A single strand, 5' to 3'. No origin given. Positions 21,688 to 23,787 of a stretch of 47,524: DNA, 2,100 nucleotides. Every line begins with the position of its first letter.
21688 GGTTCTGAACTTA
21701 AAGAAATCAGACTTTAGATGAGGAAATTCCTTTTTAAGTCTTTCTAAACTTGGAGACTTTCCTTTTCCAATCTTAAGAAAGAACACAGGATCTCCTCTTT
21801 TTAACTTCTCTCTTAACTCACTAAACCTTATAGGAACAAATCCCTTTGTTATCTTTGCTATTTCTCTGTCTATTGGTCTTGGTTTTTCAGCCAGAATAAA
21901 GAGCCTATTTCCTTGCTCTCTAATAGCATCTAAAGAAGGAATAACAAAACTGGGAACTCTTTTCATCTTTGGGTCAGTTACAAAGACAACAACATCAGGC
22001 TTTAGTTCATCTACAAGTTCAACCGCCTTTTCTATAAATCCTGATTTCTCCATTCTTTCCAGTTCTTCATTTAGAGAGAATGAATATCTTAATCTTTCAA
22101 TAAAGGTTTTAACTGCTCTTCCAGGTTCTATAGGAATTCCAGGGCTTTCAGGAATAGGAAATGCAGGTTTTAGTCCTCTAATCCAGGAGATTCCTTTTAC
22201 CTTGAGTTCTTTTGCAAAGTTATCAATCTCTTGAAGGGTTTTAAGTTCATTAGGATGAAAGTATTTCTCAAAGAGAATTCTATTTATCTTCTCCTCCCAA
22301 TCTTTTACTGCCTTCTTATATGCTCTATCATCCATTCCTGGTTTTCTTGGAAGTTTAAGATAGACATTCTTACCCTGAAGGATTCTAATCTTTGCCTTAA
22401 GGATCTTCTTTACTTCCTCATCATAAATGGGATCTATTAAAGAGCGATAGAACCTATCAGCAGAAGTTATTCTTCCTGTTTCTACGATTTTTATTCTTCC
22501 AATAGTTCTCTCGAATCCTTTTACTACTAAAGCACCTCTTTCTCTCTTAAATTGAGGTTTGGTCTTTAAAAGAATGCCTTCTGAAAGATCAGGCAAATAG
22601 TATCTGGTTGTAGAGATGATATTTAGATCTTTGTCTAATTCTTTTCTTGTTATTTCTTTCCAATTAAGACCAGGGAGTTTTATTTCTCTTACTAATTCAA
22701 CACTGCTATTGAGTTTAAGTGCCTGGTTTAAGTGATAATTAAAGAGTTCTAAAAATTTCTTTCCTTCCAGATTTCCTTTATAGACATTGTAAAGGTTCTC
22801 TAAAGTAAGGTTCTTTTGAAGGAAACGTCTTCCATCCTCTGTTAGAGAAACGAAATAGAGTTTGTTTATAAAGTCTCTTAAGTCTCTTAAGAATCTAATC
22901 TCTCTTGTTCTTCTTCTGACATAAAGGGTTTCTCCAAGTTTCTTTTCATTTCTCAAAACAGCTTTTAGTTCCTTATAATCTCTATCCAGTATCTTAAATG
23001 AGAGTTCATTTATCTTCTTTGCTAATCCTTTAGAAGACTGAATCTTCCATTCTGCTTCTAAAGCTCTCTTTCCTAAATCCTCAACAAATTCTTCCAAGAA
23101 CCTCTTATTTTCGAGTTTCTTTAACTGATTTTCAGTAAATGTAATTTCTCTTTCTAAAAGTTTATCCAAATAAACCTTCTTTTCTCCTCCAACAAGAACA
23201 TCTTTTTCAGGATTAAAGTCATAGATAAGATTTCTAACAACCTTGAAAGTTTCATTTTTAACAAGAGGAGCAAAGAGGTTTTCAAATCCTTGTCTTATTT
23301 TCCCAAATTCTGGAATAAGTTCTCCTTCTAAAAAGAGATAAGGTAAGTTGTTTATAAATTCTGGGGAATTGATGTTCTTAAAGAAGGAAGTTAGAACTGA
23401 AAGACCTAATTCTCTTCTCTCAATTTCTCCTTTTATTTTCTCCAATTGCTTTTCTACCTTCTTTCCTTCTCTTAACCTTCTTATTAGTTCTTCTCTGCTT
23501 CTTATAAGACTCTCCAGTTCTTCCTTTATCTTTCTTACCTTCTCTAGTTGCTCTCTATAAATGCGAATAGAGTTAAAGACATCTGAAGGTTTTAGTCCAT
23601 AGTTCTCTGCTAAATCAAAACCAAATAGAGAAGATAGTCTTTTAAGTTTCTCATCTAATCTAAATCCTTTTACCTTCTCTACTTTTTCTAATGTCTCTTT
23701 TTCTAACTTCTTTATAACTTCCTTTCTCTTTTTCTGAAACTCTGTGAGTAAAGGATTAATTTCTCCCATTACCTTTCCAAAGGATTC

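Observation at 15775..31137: Single 15.4-kb ORF (5120 aa) takes up about a third of the window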

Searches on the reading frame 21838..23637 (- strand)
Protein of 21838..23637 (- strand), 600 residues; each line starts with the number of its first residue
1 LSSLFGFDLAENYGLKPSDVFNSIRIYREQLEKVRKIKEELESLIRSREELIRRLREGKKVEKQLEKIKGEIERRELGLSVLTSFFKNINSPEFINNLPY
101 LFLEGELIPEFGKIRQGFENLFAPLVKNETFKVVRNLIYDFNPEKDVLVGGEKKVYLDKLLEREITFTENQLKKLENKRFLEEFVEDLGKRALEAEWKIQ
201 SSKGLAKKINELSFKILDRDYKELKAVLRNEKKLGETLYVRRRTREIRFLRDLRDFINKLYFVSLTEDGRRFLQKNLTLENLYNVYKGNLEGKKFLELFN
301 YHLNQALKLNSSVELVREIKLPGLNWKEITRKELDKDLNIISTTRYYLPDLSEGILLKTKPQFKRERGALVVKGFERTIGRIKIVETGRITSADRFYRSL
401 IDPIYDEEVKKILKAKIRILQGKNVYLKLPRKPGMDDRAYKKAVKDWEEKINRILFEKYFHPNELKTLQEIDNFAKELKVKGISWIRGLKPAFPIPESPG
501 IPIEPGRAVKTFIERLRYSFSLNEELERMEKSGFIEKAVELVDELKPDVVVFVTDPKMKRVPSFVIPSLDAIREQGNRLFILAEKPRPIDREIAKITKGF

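Call 4: search_protein_families(library=pfam, max_evalue=0.1, proteins=[window:21838-23637:-])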
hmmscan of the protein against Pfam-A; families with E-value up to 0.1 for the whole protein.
window:21838-23637:- (600 aa): 0 families

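Call 5: search_protein_families(library=phrogs, max_evalue=0.01, proteins=[window:21838-23637:-])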
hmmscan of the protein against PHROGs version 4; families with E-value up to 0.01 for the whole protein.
window:21838-23637:- (600 aa): 0 families

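Call 124: search_protein_families(library=ncbifam, max_evalue=0.05, proteins=[window:21838-23637:-])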
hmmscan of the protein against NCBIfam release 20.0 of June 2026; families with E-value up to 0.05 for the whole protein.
window:21838-23637:- (600 aa): 1 family
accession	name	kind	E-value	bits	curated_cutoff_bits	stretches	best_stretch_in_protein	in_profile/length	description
NF045871.1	MBA_Nterm_para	domain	0.0086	15.8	55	1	399-438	75-111/132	MBA family surface membrane protein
